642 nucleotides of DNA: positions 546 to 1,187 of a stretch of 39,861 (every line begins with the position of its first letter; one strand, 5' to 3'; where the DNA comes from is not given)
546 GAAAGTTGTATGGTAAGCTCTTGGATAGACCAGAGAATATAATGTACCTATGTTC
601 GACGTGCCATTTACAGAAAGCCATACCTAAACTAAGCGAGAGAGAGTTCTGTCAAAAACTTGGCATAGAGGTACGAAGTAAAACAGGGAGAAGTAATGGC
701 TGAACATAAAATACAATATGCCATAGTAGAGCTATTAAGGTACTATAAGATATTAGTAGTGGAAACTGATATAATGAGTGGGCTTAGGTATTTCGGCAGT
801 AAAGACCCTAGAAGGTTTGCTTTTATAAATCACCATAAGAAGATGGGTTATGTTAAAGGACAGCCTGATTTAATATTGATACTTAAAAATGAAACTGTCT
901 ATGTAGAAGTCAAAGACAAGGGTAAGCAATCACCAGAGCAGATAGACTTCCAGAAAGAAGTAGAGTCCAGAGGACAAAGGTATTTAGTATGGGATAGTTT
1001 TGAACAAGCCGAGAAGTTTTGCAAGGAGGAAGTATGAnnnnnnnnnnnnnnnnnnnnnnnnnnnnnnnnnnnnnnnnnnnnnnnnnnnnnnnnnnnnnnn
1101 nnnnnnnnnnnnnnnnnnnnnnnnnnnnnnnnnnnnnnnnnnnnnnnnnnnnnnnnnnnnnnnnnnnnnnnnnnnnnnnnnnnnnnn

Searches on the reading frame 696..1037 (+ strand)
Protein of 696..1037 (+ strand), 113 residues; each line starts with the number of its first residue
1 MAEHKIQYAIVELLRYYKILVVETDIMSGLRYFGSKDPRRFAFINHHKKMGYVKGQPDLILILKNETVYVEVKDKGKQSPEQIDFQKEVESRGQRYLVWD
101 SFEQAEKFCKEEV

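Call 48: search_protein_families(library=phrogs, proteins=[window:696-1037:+], max_evalue=0.001)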
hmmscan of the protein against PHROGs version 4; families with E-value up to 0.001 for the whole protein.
window:696-1037:+ (113 aa): 3 families
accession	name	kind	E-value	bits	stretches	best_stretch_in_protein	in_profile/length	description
phrog_93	-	DNA, RNA and nucleotide metabolism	9.9e-14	51.9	1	1-111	352-440/613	endonuclease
phrog_824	-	unknown function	4.8e-13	50.6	1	3-109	66-171/265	-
phrog_5702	-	DNA, RNA and nucleotide metabolism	1.2e-08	35.8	1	51-112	2-66/70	Holliday junction resolvase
